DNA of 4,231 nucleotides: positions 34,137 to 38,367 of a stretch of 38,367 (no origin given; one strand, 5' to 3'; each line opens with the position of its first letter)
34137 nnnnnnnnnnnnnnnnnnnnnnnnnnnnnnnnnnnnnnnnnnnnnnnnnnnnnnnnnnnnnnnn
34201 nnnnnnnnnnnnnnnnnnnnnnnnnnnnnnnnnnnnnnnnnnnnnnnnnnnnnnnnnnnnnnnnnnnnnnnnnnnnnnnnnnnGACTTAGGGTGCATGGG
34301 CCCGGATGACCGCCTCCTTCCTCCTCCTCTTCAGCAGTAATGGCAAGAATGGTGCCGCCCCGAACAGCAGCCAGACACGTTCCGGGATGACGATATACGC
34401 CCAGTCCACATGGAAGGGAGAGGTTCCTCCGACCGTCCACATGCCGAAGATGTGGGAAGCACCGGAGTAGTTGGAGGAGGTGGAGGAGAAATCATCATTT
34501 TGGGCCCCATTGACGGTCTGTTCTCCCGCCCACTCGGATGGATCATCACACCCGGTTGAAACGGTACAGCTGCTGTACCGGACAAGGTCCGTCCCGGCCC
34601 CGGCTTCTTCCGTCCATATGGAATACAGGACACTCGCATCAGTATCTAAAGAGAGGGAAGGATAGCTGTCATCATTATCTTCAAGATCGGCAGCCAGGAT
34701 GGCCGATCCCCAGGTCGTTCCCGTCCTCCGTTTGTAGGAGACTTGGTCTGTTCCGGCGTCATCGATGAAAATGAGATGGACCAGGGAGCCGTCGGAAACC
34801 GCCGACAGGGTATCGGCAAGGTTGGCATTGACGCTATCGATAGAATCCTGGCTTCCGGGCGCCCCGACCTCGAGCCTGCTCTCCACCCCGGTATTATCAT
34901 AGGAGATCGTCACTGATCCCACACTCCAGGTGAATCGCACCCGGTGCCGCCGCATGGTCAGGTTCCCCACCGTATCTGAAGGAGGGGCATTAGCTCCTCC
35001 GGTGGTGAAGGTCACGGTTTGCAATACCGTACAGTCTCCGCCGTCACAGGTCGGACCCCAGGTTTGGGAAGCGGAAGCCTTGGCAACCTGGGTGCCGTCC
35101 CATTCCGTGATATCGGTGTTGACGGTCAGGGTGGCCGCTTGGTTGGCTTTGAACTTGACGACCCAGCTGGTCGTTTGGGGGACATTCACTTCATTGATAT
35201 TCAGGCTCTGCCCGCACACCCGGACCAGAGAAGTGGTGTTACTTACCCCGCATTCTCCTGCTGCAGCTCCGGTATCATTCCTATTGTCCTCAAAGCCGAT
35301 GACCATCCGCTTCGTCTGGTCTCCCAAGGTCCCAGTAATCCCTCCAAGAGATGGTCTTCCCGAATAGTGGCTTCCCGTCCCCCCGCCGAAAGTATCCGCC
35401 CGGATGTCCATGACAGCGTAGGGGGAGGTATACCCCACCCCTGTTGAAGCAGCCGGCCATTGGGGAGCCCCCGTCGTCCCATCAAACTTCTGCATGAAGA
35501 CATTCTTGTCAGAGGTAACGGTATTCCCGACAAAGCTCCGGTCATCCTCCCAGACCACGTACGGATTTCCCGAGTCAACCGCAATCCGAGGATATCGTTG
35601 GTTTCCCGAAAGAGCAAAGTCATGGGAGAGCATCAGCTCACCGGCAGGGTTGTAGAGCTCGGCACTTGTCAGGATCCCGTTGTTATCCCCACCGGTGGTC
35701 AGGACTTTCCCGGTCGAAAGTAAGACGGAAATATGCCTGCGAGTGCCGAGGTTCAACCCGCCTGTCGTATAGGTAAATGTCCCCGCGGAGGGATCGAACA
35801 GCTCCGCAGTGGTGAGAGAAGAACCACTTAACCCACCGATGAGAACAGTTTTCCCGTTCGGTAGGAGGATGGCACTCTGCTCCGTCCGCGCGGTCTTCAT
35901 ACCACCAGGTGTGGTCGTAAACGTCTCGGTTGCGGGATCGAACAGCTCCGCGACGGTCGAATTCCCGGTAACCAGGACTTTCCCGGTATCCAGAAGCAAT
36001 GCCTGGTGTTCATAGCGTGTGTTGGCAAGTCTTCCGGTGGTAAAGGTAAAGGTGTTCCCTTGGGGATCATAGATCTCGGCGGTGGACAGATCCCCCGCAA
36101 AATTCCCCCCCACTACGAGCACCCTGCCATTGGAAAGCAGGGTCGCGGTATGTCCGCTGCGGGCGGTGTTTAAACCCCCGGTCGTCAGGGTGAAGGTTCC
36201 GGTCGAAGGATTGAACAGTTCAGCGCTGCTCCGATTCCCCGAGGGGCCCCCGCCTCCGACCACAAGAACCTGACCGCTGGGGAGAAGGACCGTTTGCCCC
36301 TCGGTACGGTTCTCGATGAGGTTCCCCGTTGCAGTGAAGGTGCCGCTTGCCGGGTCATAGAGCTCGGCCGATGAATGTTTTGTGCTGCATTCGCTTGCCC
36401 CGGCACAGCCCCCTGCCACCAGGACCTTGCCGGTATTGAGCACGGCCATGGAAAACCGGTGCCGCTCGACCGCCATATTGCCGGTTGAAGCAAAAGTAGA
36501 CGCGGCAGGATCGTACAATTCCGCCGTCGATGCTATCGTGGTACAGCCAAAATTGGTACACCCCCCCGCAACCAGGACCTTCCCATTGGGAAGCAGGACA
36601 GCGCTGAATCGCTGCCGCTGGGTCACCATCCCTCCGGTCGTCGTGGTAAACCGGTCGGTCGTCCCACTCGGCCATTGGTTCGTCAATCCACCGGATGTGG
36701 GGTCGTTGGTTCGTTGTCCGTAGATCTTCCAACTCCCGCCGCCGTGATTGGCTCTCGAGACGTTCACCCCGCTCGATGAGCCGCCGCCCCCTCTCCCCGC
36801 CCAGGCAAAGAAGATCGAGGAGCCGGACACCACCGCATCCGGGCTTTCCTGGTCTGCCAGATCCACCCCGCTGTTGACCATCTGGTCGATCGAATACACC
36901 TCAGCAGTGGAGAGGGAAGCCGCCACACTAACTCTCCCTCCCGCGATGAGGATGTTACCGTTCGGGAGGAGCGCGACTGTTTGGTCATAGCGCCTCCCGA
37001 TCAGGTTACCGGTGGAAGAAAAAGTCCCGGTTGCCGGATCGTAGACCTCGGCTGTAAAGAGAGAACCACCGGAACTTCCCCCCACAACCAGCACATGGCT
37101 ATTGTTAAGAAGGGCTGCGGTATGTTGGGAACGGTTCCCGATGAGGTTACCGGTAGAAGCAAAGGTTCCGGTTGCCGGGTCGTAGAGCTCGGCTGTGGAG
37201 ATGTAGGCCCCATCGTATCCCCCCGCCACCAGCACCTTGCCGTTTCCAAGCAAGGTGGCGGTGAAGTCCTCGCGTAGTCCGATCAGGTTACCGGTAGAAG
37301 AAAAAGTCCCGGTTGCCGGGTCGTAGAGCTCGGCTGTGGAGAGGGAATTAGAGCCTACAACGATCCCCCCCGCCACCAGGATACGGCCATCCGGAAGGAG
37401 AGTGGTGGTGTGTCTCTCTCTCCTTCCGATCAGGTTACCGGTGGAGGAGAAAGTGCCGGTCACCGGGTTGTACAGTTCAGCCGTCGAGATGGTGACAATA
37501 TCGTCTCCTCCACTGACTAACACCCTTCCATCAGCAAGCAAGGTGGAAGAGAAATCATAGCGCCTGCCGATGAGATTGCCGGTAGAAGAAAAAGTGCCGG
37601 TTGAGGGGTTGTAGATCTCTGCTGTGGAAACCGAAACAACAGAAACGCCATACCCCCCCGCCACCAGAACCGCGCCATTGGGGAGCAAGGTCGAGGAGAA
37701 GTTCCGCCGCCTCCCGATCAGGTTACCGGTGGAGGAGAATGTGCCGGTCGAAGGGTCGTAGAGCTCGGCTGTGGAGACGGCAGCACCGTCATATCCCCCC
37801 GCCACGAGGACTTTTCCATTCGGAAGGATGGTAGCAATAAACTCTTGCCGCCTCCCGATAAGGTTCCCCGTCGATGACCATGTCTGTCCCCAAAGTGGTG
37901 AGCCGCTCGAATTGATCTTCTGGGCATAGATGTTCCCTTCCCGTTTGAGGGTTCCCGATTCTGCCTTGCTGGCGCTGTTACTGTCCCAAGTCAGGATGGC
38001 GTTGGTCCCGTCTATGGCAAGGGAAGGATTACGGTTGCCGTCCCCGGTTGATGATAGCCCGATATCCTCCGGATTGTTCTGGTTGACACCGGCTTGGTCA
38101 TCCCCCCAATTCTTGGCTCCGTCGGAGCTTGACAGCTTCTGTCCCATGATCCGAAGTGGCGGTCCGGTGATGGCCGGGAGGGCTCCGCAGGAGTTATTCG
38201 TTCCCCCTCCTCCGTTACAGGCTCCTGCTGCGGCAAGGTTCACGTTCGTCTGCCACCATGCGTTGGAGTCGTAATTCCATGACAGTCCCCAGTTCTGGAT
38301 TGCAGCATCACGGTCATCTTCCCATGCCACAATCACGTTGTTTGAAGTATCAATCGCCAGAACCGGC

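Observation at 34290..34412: Second copy of the same C-terminal tail on the Kelch giant protein 31 kb away defines a shared signal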

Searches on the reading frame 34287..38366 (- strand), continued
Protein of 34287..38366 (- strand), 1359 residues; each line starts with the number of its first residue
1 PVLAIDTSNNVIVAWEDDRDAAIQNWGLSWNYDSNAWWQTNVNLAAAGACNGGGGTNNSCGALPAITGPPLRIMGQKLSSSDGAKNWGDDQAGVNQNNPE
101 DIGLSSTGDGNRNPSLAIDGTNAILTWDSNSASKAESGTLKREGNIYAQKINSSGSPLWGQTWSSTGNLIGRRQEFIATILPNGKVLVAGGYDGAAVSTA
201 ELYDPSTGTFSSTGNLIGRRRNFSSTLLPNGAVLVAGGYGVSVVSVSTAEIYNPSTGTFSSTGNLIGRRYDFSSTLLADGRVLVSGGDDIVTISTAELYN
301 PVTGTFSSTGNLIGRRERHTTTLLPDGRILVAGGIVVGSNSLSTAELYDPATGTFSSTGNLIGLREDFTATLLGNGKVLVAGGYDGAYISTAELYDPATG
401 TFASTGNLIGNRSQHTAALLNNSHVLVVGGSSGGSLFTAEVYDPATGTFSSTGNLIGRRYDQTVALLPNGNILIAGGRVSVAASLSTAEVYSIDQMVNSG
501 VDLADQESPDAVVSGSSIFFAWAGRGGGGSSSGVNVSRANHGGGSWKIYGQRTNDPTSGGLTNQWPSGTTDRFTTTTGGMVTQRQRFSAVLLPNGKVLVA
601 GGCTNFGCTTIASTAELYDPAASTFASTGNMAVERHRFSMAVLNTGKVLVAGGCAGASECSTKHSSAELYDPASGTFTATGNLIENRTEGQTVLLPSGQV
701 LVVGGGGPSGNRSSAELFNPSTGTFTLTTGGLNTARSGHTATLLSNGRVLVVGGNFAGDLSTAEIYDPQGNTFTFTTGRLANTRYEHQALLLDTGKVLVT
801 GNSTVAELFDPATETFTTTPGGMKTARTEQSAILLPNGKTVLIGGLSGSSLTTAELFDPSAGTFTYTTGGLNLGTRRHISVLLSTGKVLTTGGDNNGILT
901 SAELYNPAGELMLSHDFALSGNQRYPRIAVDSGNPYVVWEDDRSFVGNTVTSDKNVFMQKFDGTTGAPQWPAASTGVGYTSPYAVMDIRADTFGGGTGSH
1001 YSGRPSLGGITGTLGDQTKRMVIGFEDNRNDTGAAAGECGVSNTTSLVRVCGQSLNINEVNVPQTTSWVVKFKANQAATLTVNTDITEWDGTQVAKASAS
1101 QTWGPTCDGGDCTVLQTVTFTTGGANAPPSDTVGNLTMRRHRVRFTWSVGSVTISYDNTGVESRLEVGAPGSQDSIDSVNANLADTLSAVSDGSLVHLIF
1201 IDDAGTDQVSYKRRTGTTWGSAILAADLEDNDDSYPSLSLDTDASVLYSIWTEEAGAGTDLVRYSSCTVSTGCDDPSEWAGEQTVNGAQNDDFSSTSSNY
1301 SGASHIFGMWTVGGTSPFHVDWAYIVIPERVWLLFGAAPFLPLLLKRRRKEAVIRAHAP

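Call 80: find_encoding_contigs(protein=P0167, flank=6000, max_places=3)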
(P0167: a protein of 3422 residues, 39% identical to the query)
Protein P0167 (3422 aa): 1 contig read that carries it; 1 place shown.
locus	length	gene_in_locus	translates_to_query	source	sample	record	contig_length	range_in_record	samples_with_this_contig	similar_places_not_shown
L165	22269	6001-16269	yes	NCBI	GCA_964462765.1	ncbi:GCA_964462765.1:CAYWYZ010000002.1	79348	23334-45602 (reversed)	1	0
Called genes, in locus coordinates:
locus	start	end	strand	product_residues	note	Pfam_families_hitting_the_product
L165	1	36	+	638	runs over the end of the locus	PF03485:Arg_tRNA_synt_N, PF00750:tRNA-synt_1d, PF05746:DALR_1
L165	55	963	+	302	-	PF00149:Metallophos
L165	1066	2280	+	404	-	PF00675:Peptidase_M16, PF05193:Peptidase_M16_C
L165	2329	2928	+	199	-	PF00334:NDK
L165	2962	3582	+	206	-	PF00334:NDK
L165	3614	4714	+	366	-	PF05697:Trigger_N, PF05698:Trigger_C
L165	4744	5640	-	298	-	PF00376:MerR, PF12728:HTH_17 (weak), PF13411:MerR_1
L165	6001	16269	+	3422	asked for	PF00535:Glycos_transf_2, PF13641:Glyco_tranf_2_3, PF13632:Glyco_trans_2_3, PF24681:Kelch_KLHDC2_KLHL20_DRC7, PF01344:Kelch_1, PF24681:Kelch_KLHDC2_KLHL20_DRC7, PF13964:Beta-prop_Calicin, PF24681:Kelch_KLHDC2_KLHL20_DRC7, +16 more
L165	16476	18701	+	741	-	PF11028:TMEM260_N, PF00515:TPR_1 (weak)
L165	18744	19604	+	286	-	PF09136:Glucodextran_B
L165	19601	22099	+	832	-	PF09586:YfhO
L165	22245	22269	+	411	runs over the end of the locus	-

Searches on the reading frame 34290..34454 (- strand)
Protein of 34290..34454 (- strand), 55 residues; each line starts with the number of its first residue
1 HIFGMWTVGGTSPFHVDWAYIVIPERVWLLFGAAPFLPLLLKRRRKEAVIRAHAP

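Call 11: search_protein_families(library=ncbifam, proteins=[window:34290-34454:-], max_evalue=10)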
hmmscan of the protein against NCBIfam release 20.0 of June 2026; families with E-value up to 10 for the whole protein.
seq(55 aa): 0 families

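Call 39: find_homologous_proteins(query=A3, max_evalue=10)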
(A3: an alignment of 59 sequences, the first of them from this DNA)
Query A3 (59 sequences) (47 aa, profile of the alignment): 3 proteins with E <= 10 among 229 candidates.
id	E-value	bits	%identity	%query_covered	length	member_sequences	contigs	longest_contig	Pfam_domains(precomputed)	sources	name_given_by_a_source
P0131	2.3e-9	54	21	70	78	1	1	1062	-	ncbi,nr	ncbi:MAG: hypothetical protein KAS19_12100, partial [Anaerolineales bacterium]|nr:hypothetical prote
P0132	4.9e-7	47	-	-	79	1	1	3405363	-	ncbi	ncbi:MAG: hypothetical protein JSV37_02215, partial [Anaerolineaceae bacterium]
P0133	8.2e-6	43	-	-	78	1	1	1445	-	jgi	jgi:hypothetical protein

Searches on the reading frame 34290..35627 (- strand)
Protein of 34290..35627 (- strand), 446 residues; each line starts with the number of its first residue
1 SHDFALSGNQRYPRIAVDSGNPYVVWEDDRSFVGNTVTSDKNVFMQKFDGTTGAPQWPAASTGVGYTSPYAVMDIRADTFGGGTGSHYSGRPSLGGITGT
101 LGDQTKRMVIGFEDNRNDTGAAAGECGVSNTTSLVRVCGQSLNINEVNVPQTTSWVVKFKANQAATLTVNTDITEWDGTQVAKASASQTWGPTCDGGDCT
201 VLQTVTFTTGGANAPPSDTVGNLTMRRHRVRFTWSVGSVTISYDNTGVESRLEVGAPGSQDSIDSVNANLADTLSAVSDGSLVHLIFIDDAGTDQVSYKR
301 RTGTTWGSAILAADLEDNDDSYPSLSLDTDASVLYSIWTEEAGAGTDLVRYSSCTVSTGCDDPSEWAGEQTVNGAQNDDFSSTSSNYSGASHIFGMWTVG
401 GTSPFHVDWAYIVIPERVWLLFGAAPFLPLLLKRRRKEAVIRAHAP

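Call 31: find_homologous_proteins(query=window:34290-35627:-, max_evalue=0.01)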
Query seq(446 aa) (446 aa): 10 proteins with E <= 0.01 among 8000 candidates.
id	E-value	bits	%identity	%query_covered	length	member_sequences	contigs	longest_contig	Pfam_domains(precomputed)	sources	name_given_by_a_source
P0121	0.0e+0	1011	100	100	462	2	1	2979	-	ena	-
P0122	5.0e-125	436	75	57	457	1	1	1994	PF07646.22,PF13418.13,PF07250.18,PF13964.13,PF24681.2,PF13415.13,PF24981.2,PF01344.32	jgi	-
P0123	5.9e-120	420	73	57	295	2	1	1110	-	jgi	-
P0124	9.4e-114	399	53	78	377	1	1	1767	-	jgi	jgi:hypothetical protein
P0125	3.1e-104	368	63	57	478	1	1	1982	PF07646.22,PF01344.32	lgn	-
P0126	3.5e-97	344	51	76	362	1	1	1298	-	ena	-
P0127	1.3e-74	270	53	59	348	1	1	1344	-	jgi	-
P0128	4.5e-63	232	49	59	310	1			-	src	-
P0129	1.5e-48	184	54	41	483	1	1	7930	-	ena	-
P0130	6.9e-37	146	45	41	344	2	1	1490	-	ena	-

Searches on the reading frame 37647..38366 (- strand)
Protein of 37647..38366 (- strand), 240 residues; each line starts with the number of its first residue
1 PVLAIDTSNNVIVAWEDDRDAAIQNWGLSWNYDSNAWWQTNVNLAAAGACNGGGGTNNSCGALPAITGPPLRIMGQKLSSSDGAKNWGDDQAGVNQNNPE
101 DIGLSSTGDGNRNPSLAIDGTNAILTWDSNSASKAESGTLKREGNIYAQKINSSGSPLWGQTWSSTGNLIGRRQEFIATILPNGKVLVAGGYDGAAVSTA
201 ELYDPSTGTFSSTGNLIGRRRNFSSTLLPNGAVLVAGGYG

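Call 45: find_related_loci(query=window:37647-38366:-, collection=metagenome_contigs, flank=10000)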
Query seq(240 aa) (240 aa) in metagenome_contigs; peptide patterns used: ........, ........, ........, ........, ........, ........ (x = any residue, [..] = any of these).
599 stretches matched a pattern (row limit reached: there are more); 432 encode a relative of the query (tblastn E <= 1e-3); the best 80 are kept; 80 distinct loci.
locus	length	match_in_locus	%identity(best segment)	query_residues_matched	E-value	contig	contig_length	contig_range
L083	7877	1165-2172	86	1-240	6e-121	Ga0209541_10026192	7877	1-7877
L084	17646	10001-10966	56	157-240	6e-24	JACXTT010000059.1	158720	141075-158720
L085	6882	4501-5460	63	160-240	9e-24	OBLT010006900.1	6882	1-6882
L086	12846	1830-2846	43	116-240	3e-23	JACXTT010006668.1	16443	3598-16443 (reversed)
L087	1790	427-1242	46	126-240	7e-23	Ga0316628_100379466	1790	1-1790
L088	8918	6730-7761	51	161-240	9e-22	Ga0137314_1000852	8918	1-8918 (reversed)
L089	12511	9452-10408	58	156-240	1e-21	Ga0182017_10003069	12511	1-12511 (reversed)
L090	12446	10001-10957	58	156-240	1e-21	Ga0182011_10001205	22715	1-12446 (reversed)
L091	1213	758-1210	52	157-239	2e-21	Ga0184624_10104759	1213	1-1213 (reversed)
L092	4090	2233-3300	49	119-239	3e-21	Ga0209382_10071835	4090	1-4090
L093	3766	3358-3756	50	140-240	4e-21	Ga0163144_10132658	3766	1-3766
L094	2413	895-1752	54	162-240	8e-21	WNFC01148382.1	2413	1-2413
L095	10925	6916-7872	53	157-240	8e-21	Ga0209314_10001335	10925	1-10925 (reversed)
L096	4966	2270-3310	43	108-240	1e-20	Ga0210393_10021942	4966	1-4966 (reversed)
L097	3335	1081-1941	52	161-240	8e-21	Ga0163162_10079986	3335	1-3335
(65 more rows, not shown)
